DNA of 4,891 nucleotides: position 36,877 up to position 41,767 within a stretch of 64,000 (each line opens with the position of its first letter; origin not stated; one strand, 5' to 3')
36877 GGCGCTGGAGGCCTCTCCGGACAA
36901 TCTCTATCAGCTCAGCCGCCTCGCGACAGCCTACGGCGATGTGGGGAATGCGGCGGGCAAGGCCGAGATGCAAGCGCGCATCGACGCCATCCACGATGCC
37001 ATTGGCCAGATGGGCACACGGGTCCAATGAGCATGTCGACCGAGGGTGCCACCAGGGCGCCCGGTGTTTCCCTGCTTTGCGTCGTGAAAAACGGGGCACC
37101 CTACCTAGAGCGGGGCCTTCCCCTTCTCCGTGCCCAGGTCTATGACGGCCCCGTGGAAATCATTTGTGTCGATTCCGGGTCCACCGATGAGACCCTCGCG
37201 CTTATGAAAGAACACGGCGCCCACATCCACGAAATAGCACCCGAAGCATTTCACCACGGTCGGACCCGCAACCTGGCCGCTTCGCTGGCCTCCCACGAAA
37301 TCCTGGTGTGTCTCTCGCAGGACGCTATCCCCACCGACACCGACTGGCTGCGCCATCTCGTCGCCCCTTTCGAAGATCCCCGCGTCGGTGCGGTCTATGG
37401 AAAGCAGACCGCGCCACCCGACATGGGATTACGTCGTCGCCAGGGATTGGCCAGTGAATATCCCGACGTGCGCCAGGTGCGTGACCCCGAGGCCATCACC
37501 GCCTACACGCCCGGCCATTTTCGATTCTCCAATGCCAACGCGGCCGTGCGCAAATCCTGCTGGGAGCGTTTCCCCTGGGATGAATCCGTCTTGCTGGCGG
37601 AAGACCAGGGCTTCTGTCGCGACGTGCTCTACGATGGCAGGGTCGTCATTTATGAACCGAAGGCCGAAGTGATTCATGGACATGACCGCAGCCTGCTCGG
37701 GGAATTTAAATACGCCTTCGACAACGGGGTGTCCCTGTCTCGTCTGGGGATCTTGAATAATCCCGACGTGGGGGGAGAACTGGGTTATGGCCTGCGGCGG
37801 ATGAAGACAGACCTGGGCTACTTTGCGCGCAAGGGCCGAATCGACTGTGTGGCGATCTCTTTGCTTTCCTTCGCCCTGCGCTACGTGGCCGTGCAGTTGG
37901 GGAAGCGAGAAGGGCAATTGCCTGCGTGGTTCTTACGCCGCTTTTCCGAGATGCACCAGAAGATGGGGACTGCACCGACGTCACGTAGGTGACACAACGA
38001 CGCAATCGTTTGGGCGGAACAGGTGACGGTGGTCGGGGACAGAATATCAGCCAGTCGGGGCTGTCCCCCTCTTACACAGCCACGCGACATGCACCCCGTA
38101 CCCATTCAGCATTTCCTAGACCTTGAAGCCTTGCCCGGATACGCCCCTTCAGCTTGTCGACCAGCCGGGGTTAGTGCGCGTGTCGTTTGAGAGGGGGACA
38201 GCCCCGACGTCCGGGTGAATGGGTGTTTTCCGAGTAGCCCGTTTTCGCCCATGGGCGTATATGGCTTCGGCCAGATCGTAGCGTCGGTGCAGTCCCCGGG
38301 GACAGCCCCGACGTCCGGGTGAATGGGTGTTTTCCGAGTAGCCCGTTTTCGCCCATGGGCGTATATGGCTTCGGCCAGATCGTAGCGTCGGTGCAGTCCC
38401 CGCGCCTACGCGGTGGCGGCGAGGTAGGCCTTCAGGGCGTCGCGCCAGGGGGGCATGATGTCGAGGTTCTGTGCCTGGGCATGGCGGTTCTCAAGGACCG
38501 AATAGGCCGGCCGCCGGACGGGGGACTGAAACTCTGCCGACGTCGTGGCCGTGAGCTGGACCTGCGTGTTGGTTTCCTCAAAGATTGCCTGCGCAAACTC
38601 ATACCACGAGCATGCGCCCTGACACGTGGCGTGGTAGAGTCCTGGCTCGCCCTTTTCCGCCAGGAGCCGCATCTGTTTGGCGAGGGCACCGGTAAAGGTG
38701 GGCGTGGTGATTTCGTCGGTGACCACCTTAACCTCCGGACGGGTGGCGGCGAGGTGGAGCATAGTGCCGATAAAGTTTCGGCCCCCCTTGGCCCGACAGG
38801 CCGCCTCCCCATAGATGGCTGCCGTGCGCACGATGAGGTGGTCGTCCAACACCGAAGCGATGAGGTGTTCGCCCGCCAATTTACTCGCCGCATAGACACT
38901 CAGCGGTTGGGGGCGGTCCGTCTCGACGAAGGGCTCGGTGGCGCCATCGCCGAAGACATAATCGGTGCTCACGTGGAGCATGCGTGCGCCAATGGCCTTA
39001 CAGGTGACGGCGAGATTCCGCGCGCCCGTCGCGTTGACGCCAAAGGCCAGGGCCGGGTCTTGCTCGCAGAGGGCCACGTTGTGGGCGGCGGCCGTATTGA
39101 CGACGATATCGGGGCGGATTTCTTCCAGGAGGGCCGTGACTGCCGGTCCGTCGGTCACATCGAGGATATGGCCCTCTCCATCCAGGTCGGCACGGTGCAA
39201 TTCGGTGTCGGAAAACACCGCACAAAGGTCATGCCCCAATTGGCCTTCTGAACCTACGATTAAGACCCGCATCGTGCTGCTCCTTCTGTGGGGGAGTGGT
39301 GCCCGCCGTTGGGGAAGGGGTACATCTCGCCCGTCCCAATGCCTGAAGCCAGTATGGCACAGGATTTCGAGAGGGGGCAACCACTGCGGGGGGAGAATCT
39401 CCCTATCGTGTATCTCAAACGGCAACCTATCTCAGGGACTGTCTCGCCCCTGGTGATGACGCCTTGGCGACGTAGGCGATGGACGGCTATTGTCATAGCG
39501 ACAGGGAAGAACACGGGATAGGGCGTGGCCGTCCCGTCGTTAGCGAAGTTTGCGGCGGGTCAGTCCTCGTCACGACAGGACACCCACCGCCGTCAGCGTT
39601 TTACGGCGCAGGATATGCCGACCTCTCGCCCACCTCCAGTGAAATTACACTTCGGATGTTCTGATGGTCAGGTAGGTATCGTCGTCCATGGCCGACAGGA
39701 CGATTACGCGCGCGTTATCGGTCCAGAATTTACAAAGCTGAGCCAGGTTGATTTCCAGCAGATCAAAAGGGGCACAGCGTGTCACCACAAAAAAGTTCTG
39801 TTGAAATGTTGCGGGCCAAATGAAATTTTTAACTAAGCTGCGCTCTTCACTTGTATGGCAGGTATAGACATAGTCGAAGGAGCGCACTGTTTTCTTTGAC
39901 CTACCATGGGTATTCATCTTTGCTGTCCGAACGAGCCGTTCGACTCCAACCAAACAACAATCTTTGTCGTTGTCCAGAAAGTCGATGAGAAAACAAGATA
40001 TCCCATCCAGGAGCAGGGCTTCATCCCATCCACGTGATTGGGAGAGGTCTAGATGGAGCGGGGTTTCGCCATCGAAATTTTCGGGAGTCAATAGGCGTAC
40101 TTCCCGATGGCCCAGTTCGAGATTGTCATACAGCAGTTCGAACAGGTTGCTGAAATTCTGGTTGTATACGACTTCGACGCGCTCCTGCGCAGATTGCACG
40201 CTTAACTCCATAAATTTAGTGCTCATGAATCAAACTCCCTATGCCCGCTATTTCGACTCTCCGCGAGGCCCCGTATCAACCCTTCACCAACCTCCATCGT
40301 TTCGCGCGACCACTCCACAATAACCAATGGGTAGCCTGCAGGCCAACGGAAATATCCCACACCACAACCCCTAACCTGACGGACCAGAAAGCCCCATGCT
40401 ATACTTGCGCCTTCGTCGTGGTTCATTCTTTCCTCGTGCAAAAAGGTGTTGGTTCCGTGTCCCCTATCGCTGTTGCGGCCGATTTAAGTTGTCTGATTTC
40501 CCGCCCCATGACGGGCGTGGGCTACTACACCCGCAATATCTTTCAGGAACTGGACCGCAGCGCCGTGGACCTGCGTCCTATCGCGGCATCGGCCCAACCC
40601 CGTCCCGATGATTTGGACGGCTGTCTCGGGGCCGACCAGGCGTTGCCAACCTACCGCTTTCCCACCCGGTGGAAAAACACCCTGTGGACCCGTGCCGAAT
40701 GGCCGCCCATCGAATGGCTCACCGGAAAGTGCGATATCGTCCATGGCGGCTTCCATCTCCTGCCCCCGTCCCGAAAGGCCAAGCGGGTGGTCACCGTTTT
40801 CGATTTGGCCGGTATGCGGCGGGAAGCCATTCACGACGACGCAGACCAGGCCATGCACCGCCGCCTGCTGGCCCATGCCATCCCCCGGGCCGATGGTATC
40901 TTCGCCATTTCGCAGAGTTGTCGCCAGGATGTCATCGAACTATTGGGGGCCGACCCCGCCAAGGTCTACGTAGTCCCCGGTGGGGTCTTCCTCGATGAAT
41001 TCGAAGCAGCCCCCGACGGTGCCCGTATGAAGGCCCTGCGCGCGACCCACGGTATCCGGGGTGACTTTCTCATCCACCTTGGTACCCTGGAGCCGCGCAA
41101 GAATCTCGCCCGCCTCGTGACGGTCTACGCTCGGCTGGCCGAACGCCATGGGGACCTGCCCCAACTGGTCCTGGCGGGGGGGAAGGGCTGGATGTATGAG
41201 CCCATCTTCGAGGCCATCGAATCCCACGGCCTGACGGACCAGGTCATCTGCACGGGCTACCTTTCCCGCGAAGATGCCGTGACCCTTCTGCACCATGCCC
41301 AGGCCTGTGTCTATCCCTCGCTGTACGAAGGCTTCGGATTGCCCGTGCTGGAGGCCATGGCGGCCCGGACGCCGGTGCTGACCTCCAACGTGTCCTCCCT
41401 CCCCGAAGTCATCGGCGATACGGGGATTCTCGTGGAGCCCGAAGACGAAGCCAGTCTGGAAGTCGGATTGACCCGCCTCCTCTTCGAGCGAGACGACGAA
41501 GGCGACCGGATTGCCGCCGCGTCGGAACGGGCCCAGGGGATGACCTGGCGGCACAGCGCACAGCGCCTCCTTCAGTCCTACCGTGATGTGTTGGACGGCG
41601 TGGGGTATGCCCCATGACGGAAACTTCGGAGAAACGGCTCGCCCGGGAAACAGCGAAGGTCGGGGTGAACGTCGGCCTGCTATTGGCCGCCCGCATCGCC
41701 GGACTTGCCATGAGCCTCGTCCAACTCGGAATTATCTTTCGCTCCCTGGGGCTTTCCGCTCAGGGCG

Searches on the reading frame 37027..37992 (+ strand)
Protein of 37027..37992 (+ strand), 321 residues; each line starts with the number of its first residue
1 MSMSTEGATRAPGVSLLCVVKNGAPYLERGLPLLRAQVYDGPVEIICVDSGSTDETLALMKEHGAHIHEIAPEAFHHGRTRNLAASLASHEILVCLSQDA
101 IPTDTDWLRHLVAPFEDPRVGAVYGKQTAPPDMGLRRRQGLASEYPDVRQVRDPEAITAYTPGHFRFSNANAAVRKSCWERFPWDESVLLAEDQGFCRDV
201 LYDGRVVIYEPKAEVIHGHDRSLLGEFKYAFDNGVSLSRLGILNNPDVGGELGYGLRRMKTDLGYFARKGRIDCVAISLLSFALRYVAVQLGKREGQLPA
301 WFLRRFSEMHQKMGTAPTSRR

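Call 50: search_protein_families(library=pfam, proteins=[window:37027-37992:+], max_evalue=0.00001)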
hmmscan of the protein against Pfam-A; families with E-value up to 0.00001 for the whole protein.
window:37027-37992:+ (321 aa): 2 families
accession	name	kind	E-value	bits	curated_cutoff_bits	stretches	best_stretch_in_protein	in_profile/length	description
PF00535.33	Glycos_transf_2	-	2.7e-17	63.6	23.3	1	18-163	4-154/168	Glycosyl transferase family 2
PF10111.15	Glyco_tranf_2_2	-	9.6e-06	25.7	27.3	0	21-101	9-93/276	Glycosyltransferase like family 2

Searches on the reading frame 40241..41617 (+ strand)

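Call 50: search_protein_families(library=pfam, proteins=[window:40241-41617:+], max_evalue=0.00001)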
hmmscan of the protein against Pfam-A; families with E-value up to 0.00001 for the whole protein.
window:40241-41617:+ (458 aa): 5 families
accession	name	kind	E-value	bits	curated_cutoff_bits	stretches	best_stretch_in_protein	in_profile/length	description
PF00534.26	Glycos_transf_1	-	7.5e-32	110.7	26.4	1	275-419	16-161/172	Glycosyl transferases group 1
PF13692.12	Glyco_trans_1_4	-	3.4e-27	95.9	27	1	277-414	4-140/142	Glycosyl transferases group 1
PF13439.12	Glyco_transf_4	-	1.7e-12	48.2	28.5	1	91-252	2-169/170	Glycosyltransferase Family 4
PF20706.3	GT4-conflict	-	1.6e-11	44.3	26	1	280-409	203-335/385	Family 4 Glycosyltransferase in conflict systems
PF13579.12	Glyco_trans_4_4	-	1.7e-10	41.9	29.7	1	91-248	1-158/158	Glycosyl transferase 4-like domain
